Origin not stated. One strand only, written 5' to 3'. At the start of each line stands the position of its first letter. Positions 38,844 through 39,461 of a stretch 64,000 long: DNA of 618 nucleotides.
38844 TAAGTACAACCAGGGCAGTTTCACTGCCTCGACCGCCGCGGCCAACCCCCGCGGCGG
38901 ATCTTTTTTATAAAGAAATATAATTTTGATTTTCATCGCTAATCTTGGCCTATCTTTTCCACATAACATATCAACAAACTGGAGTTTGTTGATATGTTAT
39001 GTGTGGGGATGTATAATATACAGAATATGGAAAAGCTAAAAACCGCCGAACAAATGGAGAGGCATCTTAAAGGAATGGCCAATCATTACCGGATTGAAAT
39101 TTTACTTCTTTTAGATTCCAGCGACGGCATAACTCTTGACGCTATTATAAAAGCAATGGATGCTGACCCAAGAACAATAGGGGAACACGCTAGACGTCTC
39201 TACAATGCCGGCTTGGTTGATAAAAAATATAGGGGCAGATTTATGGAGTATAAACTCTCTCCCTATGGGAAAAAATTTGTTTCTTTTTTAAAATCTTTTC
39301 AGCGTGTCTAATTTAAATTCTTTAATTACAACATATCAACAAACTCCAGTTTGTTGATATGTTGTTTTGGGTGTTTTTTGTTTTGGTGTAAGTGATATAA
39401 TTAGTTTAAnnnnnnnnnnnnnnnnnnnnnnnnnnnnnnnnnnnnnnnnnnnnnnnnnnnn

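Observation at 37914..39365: Family of perfect palindromes with a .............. core separating cassettes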

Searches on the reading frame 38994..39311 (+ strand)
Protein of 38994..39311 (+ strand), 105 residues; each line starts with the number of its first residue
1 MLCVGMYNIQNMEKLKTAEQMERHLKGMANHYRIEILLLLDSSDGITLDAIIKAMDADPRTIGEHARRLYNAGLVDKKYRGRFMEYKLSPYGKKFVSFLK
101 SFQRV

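Call 11: search_protein_families(library=pfam, proteins=[window:38994-39311:+], max_evalue=0.01)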
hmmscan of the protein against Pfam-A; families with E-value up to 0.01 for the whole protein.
window:38994-39311:+ (105 aa): 3 families
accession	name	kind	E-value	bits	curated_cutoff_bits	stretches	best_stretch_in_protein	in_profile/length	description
PF01047.28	MarR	-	9.7e-05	22.6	24.6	1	33-77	5-49/59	MarR family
PF12840.13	HTH_20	-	0.0011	19.3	27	1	28-76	1-49/51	Helix-turn-helix domain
PF01022.26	HTH_5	-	0.0046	17.2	22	1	33-77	4-47/47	Bacterial regulatory protein, arsR family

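Call 24: find_homologous_proteins(query=window:39027-39308:+, max_evalue=0.00001)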
Query seq(94 aa) (94 aa): 1312 proteins with E <= 0.00001 among 1317 candidates; the best 120 are listed.
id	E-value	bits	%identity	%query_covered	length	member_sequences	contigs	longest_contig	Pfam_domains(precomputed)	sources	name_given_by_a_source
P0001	1.1e-54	200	100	100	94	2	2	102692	-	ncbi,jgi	ncbi:MAG: winged helix-turn-helix domain-containing protein [Candidatus Paceibacterota bacterium]|jg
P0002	8.2e-40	152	74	100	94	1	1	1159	PF01047.29,PF01022.27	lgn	-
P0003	9.0e-40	152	73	100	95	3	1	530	PF01022.27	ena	-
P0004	9.4e-40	152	76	99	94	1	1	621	PF12840.14,PF01022.27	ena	-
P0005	5.3e-39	150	76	100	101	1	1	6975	PF01047.29,PF01022.27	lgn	-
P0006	5.7e-39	150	72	100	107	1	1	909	PF01022.27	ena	-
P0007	7.2e-39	149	73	99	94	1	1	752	-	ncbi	-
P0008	1.4e-38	148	71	100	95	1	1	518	PF01022.27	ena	-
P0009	1.6e-38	148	71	100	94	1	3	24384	-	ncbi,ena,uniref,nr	ncbi:hypothetical protein A3I40_03650 [Candidatus Uhrbacteria bacterium RIFCSPLOWO2_02_FULL_48_12]|u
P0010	1.7e-38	148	70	100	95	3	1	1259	PF01022.27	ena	-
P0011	2.0e-38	148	71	100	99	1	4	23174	-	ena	-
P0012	2.0e-38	148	71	100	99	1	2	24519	-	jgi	-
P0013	2.1e-38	148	73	100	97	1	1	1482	-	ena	-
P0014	2.3e-38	148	70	100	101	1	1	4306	PF01047.29,PF01022.27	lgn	-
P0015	2.5e-38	147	75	99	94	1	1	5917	PF01047.29,PF01022.27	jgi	jgi:DNA-binding transcriptional ArsR family regulator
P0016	2.8e-38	147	71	100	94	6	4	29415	PF01047.29,PF01022.27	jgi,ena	jgi:DNA-binding transcriptional ArsR family regulator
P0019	4.0e-38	147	73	98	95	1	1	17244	PF01022.27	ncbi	ncbi:MAG: winged helix-turn-helix domain-containing protein [bacterium]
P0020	4.3e-38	147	71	100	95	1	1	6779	PF01022.27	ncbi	-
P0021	4.4e-38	147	70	100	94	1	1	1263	PF01047.29,PF12840.14,PF01022.27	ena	-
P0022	5.2e-38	146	71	100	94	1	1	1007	PF01047.29,PF01022.27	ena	-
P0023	5.3e-38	146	73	99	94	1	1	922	PF01047.29,PF01022.27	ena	-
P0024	5.5e-38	146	70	100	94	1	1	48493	PF01047.29,PF12840.14,PF01022.27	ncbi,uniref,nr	ncbi:MAG: hypothetical protein A3G49_04860 [Candidatus Sungbacteria bacterium RIFCSPLOWO2_12_FULL_41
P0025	6.3e-38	146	71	100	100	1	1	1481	PF01022.27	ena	-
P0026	6.3e-38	146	71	100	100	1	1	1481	PF01022.27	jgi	-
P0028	6.5e-38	146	75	98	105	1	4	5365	PF01022.27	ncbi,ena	-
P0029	6.6e-38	146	71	100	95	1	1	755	PF01022.27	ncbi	-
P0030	7.0e-38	146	71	100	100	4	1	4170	PF01022.27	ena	-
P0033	8.0e-38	146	71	100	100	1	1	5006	PF01022.27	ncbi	-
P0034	1.0e-37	146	71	100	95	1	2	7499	PF01022.27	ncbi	-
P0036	1.1e-37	145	72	100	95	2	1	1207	PF01047.29,PF12840.14,PF01022.27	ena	-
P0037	1.3e-37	145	70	100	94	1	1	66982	PF01022.27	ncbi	ncbi:MAG: winged helix-turn-helix domain-containing protein [Minisyncoccia bacterium]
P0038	1.3e-37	145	71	100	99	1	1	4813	PF01022.27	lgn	-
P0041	1.4e-37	145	70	100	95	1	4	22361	PF01022.27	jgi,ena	jgi:DNA-binding transcriptional ArsR family regulator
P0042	1.6e-37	145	72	99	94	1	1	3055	PF01047.29,PF12840.14,PF01022.27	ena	-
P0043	1.6e-37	145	70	100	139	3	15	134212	PF01022.27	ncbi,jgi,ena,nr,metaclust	ncbi:MAG: hypothetical protein UV01_C0002G0034 [Parcubacteria group bacterium GW2011_GWA2_42_14]|nr:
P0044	1.7e-37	145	70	100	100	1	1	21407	PF01022.27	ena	-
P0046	1.7e-37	145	73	98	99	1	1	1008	PF01022.27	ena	-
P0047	1.8e-37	145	73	98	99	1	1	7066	PF01047.29,PF01022.27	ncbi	-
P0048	1.8e-37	145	71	100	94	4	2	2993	PF01047.29,PF01022.27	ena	-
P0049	1.9e-37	145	72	99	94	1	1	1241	PF01022.27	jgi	jgi:DNA-binding transcriptional ArsR family regulator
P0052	2.0e-37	145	70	100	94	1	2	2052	PF01047.29,PF01022.27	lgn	-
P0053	2.2e-37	145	72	99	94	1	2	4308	PF01047.29,PF13412.13,PF01022.27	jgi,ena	jgi:DNA-binding transcriptional ArsR family regulator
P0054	2.2e-37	144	70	100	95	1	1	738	PF13412.13,PF01022.27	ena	-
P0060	2.8e-37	144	73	97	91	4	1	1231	PF01022.27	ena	-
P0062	3.0e-37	144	74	98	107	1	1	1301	PF01022.27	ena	-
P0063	3.0e-37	144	69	100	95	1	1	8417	PF01022.27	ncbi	ncbi:MAG TPA: winged helix-turn-helix domain-containing protein [Candidatus Paceibacterota bacterium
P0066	3.3e-37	144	70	100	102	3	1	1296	PF01022.27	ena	-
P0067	3.4e-37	144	69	100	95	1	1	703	PF01022.27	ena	-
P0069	3.7e-37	144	68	100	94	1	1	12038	PF01022.27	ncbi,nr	ncbi:MAG: ArsR family transcriptional regulator [bacterium]|nr:ArsR family transcriptional regulator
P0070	3.8e-37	144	73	98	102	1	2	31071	PF01047.29,PF01022.27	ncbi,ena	-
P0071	4.2e-37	144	69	100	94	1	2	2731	PF01022.27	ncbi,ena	-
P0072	4.3e-37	144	70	100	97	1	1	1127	PF01022.27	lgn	-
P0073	4.6e-37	143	72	98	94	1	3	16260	PF01047.29,PF01022.27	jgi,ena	-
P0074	4.6e-37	143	70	100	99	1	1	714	PF01022.27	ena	-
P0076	5.1e-37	143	69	100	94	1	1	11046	PF01047.29,PF01022.27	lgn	-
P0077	5.2e-37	143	69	100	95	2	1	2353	PF01022.27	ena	-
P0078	5.3e-37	143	69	100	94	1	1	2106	PF01047.29,PF01022.27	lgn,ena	-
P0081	5.6e-37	143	69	100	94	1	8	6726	PF01022.27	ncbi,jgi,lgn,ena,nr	ncbi:MAG: hypothetical protein UY65_C0033G0002 [Parcubacteria group bacterium GW2011_GWA2_51_12]|nr:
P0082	5.6e-37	143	69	100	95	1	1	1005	PF12840.14,PF01022.27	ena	-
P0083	5.7e-37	143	69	100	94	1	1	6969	PF01022.27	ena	-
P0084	5.8e-37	143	71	97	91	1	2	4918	PF01022.27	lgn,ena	-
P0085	5.9e-37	143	68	100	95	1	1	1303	PF01047.29,PF01022.27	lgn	-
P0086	6.5e-37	143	68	100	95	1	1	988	PF01022.27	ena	-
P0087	6.6e-37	143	67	100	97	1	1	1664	PF01047.29,PF01022.27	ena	-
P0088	6.8e-37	143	69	100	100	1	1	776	PF12840.14,PF01022.27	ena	-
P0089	6.9e-37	143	72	98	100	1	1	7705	PF01022.27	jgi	jgi:DNA-binding transcriptional ArsR family regulator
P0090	7.0e-37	143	68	100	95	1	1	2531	PF01022.27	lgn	-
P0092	7.4e-37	143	70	100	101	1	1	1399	PF01047.29,PF01022.27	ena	-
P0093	7.4e-37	143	69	100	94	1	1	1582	PF01022.27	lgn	-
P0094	7.6e-37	143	69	100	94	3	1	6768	PF01022.27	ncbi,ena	-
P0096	8.2e-37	143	71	98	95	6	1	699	PF01047.29,PF01022.27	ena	-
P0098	8.4e-37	143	70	98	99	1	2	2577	PF01022.27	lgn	-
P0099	8.5e-37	143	70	100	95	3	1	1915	PF01047.29,PF01022.27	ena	-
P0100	8.7e-37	143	69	100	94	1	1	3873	PF01047.29,PF01022.27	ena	-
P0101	9.2e-37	143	70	99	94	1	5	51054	PF01047.29,PF01022.27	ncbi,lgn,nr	ncbi:MAG: winged helix-turn-helix transcriptional regulator [Candidatus Liptonbacteria bacterium]|nr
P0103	1.0e-36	142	69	100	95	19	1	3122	PF01047.29,PF01022.27,PF05584.18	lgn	-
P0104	1.0e-36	142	69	100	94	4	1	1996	PF01022.27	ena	-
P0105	1.0e-36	142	70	100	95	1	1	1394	PF01047.29,PF01022.27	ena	-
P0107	1.0e-36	142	70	97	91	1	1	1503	PF01022.27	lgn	-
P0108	1.1e-36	142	68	100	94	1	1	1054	PF01022.27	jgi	jgi:DNA-binding transcriptional ArsR family regulator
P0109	1.1e-36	142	72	98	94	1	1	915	PF01022.27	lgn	-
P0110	1.2e-36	142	70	97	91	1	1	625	PF01047.29,PF12840.14,PF01022.27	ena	-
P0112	1.3e-36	142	70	100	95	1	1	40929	PF01022.27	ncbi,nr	ncbi:MAG: winged helix-turn-helix transcriptional regulator [Candidatus Liptonbacteria bacterium]|nr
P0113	1.3e-36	142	69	100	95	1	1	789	PF01022.27,PF05584.18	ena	-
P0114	1.5e-36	142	71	100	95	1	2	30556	PF01022.27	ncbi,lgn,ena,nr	ncbi:MAG: hypothetical protein G01um10142_417 [Parcubacteria group bacterium Gr01-1014_2]|nr:MAG: hy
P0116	1.5e-36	142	68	100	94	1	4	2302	PF01022.27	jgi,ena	-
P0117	1.5e-36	142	69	100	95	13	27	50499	PF01047.29,PF01022.27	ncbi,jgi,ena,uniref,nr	ncbi:MAG: hypothetical protein A3H71_00800 [Candidatus Sungbacteria bacterium RIFCSPLOWO2_02_FULL_48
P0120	1.7e-36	142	72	98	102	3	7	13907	PF01047.29,PF01022.27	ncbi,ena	-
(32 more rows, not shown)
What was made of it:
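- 39027..39311 (+): 94-aa ArsR/SmtB-like winged-helix regulator: the protein proposed to bind P1-P3. 1312 homologous clusters (call 24).
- On ArsR/SmtB-family repressor with operator: Many homologues carry a precomputed PF01022 annotation (call 24).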

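Call 27: find_encoding_contigs(protein=P0037, flank=10000, max_places=3)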
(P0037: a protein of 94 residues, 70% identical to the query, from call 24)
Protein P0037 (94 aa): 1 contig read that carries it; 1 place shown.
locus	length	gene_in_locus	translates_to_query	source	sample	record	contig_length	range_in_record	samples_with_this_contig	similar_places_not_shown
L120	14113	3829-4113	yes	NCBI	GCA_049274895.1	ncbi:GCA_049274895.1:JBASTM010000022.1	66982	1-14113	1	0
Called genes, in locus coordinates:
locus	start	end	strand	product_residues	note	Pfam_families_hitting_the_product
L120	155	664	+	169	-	PF02643:DUF192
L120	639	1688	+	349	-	PF02388:FemAB (weak), PF13480:Acetyltransf_6, PF02388:FemAB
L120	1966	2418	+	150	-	-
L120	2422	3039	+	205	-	PF12961:DUF3850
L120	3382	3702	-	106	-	-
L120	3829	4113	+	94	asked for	PF01022:HTH_5 (weak)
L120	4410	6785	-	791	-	PF00270:DEAD, PF00271:Helicase_C, PF21010:HA2_C, PF07717:OB_NTP_bind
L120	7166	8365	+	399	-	PF00270:DEAD, PF04851:ResIII, PF00271:Helicase_C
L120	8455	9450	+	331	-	PF01018:GTP1_OBG, PF01926:MMR_HSR1, PF02421:FeoB_N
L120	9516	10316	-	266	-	-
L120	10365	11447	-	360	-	-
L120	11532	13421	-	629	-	-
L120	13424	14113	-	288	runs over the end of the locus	PF13672:PP2C_2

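Call 28: find_encoding_contigs(protein=P0001, flank=10000, max_places=3)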
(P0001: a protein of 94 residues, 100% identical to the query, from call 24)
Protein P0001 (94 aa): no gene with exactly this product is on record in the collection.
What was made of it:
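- Tried and rejected: Looking up the window's own contig through its exact protein: not on record (call 28).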

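Call 33: find_related_loci(query=A1, collection=metagenome_contigs, flank=4000)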
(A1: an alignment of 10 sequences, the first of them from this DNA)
Query A1 (94 aa) in metagenome_contigs; peptide patterns used: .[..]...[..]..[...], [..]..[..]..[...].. (x = any residue, [..] = any of these).
600 stretches matched a pattern (row limit reached: there are more); 569 encode a relative of the query (tblastn E <= 1e-3); the best 80 are kept; 80 distinct loci.
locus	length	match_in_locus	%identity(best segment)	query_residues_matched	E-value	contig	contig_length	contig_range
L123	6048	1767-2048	71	1-94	2e-45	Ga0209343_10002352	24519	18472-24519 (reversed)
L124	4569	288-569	71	1-94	4e-45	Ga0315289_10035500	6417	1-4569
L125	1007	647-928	71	1-94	3e-47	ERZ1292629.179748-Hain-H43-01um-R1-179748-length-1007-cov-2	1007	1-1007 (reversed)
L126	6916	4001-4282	69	1-94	1e-44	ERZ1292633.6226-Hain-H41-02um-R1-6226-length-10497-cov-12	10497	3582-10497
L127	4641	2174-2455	71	1-94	2e-44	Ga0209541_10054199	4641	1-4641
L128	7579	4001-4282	71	1-94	2e-44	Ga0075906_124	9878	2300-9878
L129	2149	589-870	71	1-94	1e-44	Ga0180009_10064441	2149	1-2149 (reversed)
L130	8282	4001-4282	70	1-94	3e-44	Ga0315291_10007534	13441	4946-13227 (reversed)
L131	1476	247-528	70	1-94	2e-45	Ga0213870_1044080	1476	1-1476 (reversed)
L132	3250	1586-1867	72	1-94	5e-44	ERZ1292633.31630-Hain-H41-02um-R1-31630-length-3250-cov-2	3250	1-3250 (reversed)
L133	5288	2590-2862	71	3-93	1e-43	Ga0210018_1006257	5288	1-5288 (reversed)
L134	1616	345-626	69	1-94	2e-44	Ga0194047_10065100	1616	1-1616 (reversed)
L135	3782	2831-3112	68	1-94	1e-43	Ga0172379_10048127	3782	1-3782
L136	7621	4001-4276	72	2-93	1e-43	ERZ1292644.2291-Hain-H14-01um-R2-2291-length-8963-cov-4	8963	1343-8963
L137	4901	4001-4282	68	1-94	2e-43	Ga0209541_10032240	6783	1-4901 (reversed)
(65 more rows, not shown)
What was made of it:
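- In 81 loci ascertained by the protein alone, the same holds (calls 27, 33).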

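Call 48: search_solved_structures(query=A1, max_evalue=0.01, show_alignments=2)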
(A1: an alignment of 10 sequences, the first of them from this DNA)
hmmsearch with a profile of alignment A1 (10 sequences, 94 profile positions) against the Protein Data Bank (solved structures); distinct sequences matched with E-value up to 0.01: 17.
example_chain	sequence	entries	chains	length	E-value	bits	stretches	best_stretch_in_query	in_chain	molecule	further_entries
4k2e_A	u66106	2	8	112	2.3e-06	30.7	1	12-89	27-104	Transcriptional activator HlyU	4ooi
8qkf_A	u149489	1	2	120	3.5e-06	30.1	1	14-78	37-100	ArsR family transcriptional regulator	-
3jth_A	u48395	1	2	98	1.5e-05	28.1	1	13-90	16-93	Transcription activator HlyU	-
5znx_A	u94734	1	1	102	1.6e-05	28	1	13-90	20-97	Transcriptional activator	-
1u2w_A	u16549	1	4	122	3.8e-05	26.8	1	12-77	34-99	Cadmium efflux system accessory protein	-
3f72_A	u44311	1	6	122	4.8e-05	26.4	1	12-78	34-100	Cadmium efflux system accessory protein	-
9t6t_A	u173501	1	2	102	6.5e-05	26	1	9-78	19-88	Lmo1102 protein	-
9t6r_A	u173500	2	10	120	0.0001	25.4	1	9-78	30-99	Lmo1102 protein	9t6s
6j05_A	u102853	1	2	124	0.00032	23.8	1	8-89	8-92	Transcriptional regulator ArsR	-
2kko_A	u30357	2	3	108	0.00047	23.3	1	8-75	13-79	POSSIBLE TRANSCRIPTIONAL REGULATORY PROTEIN (POSSIBLY ARSR-FAMILY) | Possible transcriptional regulatory arsR-family protein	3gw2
3f6v_A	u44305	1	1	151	0.00093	22.3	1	31-86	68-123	Possible transcriptional regulator, ArsR family protein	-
6j0e_A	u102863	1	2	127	0.0012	22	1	14-79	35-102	Arsenic responsive repressor ArsR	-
2p4w_A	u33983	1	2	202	0.0033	20.6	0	8-67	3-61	Transcriptional regulatory protein arsR family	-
1uly_A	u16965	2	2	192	0.0043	20.2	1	14-82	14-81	hypothetical protein PH1932 | hypothetical transcription regulator protein, PH1932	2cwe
8za5_A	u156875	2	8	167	0.0068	19.6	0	5-88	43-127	MarR-family transcriptional regulator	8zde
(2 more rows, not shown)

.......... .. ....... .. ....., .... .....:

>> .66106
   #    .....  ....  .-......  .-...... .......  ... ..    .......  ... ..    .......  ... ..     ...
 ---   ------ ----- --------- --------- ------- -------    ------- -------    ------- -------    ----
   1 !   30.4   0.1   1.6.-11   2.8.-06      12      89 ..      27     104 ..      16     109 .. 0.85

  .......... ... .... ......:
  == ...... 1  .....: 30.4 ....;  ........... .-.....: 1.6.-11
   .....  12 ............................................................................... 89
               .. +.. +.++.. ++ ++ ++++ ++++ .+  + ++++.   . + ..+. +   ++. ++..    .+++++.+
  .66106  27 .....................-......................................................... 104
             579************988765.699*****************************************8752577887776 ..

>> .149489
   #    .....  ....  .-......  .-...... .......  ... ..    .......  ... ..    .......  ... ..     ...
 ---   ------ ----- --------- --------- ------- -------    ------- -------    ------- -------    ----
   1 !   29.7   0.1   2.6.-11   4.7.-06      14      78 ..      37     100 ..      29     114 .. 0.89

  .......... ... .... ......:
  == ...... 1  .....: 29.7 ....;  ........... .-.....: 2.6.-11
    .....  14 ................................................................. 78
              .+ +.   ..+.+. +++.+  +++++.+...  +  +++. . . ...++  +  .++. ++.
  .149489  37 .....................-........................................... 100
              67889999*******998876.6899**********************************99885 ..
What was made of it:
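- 39027..39311 (+): PDB profile hits to HlyU, CadC and SmtB (call 48).
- On ArsR/SmtB-family repressor with operator: The profile hits PDB HlyU at 2.3e-6, plus CadC and SmtB (call 48).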

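Call 53: predict_structure(alignment_id=A2)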
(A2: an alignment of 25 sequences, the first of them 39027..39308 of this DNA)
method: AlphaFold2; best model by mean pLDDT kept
length: 94 residues; sequences in the alignment: 25
mean_pLDDT: 86.4   pTM: 0.74
mean pLDDT of the five models: 86.4, 86.0, 84.2, 83.0, 83.0
residues with pLDDT >= 90: 55; 70-90: 29; 50-70: 9; < 50: 1
segments of 3 or more residues with pLDDT < 50: none
pLDDT, mean of each block of 10 residues (from residue 1): 69 72 94 91 92 94 91 92 92 65
secondary structure, 60 per line:
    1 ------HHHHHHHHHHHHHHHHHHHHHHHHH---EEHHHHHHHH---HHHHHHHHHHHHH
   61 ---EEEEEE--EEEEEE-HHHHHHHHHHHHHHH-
elements in order: H7-31 H37-44 H48-60 E64-69 E72-77 H79-93
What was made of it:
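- On ArsR/SmtB-family repressor with operator: AF2 model: pLDDT 86, H7-31, H37-44, H48-60, E64-69, E72-77, H79-93 (call 53).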
